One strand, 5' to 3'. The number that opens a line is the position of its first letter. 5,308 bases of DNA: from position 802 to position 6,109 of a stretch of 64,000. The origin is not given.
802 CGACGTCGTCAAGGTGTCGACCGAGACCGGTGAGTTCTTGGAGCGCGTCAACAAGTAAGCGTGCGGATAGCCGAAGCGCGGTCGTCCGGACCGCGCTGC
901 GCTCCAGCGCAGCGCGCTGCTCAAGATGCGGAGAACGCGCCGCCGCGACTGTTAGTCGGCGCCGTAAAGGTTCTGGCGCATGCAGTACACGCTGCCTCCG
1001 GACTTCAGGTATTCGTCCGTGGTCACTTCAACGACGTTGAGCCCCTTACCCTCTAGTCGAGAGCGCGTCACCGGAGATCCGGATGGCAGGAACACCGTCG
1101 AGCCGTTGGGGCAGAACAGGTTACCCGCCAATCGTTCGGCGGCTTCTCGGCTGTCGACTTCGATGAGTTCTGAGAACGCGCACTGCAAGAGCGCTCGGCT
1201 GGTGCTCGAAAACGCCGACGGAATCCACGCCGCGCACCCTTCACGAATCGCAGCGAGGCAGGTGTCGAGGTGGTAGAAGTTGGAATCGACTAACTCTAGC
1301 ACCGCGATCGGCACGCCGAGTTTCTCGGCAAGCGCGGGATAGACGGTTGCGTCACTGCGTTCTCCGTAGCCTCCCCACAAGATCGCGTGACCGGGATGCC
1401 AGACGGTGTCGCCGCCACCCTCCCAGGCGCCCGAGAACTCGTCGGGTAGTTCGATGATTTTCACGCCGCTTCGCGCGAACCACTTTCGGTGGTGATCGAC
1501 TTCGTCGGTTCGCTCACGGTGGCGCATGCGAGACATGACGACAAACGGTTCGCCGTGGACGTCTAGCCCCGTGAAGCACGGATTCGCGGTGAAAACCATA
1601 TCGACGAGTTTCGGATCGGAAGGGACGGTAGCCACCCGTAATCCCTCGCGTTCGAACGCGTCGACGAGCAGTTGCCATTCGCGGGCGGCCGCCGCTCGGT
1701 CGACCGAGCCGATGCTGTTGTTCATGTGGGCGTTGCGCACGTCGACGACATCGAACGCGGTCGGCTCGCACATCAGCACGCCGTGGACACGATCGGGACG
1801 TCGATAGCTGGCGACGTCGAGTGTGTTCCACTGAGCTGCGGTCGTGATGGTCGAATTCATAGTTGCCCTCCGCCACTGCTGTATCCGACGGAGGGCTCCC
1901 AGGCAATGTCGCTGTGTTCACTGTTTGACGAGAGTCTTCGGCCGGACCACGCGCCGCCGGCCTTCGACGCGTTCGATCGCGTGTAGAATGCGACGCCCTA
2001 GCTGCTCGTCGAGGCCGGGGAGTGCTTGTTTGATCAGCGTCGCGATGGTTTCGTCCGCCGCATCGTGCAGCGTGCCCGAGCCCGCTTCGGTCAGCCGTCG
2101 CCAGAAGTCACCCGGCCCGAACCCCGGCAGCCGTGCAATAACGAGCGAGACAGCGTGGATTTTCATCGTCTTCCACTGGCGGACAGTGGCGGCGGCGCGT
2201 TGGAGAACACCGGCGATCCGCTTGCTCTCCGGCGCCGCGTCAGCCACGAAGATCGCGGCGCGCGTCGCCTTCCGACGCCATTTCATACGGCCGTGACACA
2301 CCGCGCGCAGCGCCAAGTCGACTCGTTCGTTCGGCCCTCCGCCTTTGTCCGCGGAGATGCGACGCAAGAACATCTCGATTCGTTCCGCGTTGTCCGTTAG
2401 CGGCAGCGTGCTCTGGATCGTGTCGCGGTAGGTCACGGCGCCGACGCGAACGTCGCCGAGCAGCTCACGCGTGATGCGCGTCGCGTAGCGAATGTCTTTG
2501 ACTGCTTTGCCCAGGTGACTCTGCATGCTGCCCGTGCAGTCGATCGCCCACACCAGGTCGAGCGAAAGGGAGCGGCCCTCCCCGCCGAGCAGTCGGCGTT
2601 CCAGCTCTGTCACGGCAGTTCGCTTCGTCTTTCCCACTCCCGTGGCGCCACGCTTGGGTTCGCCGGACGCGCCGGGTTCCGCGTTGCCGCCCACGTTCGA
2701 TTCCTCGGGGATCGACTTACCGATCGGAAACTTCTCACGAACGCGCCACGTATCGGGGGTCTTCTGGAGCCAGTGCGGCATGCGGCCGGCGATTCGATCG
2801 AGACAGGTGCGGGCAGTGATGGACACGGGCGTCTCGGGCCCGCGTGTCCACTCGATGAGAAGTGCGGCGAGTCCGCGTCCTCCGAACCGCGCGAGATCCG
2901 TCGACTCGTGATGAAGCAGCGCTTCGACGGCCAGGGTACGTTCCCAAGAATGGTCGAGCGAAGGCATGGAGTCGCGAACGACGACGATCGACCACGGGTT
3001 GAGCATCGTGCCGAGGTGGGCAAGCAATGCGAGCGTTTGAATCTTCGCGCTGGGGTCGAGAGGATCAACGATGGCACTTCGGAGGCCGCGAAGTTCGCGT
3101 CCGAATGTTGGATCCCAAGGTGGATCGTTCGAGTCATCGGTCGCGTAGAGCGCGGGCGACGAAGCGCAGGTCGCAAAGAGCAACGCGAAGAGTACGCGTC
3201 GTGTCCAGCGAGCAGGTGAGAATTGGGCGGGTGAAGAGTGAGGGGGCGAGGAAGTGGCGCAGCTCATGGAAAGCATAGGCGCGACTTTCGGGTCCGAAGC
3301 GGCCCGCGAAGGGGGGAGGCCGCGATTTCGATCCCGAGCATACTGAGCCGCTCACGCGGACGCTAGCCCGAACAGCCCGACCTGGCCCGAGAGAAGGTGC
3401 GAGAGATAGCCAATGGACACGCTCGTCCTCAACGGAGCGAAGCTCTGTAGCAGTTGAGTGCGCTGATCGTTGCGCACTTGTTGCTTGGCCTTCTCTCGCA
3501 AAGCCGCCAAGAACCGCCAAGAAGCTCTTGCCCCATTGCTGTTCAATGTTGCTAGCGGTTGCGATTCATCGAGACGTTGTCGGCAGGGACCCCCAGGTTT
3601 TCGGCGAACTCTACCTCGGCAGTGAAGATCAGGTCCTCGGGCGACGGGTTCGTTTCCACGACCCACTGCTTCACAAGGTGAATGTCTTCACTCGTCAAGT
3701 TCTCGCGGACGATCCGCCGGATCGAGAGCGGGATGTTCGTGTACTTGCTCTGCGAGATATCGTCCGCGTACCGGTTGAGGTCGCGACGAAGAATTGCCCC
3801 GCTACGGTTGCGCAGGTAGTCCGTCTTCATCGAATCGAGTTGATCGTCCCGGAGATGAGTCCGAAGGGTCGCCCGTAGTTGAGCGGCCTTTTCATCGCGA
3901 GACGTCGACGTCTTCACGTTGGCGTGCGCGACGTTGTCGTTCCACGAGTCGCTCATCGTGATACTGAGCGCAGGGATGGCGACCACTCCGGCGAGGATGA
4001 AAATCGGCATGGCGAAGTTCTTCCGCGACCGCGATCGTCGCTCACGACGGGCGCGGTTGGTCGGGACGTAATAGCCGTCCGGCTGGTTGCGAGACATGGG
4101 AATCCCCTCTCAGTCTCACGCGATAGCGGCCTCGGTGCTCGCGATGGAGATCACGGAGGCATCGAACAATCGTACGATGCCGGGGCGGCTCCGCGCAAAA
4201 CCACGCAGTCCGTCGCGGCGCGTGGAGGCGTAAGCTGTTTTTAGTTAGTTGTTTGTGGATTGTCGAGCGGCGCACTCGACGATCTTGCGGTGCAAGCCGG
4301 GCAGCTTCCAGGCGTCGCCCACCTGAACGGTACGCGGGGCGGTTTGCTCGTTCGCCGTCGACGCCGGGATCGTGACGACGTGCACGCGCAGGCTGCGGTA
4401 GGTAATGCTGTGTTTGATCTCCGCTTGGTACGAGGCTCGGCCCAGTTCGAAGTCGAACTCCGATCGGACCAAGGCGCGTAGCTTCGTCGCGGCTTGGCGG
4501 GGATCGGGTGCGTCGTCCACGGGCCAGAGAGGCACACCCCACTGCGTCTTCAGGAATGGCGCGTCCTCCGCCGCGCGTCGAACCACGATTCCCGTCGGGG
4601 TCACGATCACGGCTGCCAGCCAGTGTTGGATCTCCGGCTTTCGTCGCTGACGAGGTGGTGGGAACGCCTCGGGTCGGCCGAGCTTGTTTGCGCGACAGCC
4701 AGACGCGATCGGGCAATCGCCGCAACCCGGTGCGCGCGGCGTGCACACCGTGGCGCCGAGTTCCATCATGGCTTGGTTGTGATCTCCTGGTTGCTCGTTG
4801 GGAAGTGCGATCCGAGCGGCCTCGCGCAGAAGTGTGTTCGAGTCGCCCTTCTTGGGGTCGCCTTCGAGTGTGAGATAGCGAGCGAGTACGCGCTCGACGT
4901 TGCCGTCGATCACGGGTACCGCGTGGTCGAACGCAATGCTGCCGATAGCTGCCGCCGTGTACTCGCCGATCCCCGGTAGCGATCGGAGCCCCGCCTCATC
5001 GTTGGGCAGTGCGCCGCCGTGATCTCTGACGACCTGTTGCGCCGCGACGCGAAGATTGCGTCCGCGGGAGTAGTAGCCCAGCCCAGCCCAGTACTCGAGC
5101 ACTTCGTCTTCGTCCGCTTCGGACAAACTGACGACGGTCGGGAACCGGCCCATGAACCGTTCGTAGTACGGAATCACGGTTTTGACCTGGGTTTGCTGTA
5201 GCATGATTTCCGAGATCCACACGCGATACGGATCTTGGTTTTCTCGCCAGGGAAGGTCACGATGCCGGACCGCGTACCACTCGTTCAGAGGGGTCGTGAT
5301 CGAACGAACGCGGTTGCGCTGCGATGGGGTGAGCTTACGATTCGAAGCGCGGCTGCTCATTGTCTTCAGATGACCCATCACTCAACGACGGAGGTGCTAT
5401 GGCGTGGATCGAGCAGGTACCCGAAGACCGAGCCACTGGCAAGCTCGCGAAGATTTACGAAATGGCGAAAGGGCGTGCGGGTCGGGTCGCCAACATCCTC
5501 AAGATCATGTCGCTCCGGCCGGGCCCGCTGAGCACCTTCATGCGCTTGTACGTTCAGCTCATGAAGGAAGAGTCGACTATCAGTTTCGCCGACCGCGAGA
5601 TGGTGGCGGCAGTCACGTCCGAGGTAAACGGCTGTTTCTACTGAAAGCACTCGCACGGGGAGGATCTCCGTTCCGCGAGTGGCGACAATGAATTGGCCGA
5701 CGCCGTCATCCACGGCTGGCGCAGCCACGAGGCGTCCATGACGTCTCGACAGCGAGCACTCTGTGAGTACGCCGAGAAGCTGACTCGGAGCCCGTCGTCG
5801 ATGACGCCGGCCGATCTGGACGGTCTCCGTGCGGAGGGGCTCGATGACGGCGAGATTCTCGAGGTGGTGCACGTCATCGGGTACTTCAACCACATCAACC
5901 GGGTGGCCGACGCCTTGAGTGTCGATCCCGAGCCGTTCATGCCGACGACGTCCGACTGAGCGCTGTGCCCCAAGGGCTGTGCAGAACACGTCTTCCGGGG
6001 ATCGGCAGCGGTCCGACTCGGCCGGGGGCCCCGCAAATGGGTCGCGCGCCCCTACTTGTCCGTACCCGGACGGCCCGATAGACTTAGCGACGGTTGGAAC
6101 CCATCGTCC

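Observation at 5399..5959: AhpD/CMD-family gene with in-frame TGA at the second Cys of its CxxC motif plus a SECIS-like hairpin: candidate selenoprotein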

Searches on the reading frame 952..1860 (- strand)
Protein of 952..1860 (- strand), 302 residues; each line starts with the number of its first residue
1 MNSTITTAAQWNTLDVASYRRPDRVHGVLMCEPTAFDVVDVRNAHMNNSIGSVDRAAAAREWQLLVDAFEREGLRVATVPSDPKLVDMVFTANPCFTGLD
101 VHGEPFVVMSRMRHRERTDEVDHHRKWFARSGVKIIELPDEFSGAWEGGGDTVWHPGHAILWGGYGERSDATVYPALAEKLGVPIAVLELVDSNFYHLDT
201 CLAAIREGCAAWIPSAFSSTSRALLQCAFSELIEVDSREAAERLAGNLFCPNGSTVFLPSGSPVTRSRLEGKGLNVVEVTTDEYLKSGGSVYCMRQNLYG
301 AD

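Call 35: find_encoding_contigs(protein=window:952-1860:-, flank=10000, max_places=3)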
Protein window:952-1860:- (302 aa): 1 contig read that carries it; 1 place shown.
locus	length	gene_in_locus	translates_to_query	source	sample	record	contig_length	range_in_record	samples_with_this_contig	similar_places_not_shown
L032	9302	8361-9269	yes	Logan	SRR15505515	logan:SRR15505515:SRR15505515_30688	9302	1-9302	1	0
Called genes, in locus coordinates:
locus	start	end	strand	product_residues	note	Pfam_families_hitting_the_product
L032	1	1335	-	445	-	?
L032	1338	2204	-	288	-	PF25021:TEN_NHL (faint), PF08450:SGL (faint), PF24684:Vgb_lyase (weak), PF17170:DUF5128 (faint), PF01436:NHL (weak)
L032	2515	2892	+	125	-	-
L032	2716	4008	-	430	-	-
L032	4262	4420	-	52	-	-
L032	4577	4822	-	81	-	-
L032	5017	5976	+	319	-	PF00730:HhH-GPD, PF00633:HHH (faint)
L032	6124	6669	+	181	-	-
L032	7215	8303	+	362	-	PF00092:VWA (weak), PF13519:VWA_2 (weak)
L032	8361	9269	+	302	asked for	PF19420:DDAH_eukar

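Call 70: search_protein_families(library=pfam, proteins=[window:952-1860:-], max_evalue=0.001)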
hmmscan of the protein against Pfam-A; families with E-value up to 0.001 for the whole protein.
window:952-1860:- (302 aa): 1 family
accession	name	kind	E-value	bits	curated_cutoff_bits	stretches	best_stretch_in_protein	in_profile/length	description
PF19420.4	DDAH_eukar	-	2.5e-13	50.4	23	1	53-295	23-287/291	N,N dimethylarginine dimethylhydrolase, eukaryotic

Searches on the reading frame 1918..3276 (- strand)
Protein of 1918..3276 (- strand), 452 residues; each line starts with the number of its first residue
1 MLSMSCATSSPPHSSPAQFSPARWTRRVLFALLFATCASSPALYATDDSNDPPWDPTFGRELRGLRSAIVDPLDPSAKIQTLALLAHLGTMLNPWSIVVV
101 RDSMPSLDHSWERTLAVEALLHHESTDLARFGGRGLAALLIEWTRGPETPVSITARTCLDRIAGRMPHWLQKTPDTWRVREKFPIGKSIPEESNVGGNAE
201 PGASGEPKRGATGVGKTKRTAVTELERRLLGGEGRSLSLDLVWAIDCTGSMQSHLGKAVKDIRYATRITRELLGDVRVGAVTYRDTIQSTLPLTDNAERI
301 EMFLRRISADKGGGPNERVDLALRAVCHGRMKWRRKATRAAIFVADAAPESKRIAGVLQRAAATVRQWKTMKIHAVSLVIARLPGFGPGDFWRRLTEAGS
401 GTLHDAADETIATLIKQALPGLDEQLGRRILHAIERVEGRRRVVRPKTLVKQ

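Call 70: search_protein_families(library=pfam, proteins=[window:1918-3276:-], max_evalue=0.001)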
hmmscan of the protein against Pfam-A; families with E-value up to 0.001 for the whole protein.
window:1918-3276:- (452 aa): 2 families
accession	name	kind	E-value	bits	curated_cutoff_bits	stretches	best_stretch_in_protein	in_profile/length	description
PF13519.12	VWA_2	-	4.6e-06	27.7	27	1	242-347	2-106/107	von Willebrand factor type A domain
PF00092.34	VWA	-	6.8e-06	26.8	23.8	1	240-362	1-128/174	von Willebrand factor type A domain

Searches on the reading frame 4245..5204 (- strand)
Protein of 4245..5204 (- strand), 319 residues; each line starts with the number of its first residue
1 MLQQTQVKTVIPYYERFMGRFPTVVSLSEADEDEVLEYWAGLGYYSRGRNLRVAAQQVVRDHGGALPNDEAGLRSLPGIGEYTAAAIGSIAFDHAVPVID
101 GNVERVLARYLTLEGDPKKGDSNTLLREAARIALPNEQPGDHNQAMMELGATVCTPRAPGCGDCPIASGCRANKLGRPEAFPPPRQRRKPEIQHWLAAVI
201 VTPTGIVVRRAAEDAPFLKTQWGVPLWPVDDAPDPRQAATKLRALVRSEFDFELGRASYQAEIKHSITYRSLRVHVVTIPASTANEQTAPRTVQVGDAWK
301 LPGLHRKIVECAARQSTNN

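Call 70: search_protein_families(library=pfam, proteins=[window:4245-5204:-], max_evalue=0.001)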
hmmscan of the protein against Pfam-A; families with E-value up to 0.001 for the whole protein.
window:4245-5204:- (319 aa): 2 families
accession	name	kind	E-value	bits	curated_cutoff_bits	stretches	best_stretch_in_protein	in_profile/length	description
PF00730.31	HhH-GPD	-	2.6e-19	70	26.2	1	1-128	5-104/108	HhH-GPD superfamily base excision DNA repair protein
PF00633.29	HHH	-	1.8e-05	24.8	24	1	62-87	2-27/30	Helix-hairpin-helix motif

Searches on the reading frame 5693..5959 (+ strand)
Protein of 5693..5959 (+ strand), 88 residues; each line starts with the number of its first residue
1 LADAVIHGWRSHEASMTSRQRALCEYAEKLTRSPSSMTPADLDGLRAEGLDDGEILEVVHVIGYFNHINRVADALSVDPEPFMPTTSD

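Call 24: find_encoding_contigs(protein=window:5693-5959:+, flank=10000, max_places=4)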
Protein window:5693-5959:+ (88 aa): no gene with exactly this product is on record in the collection.
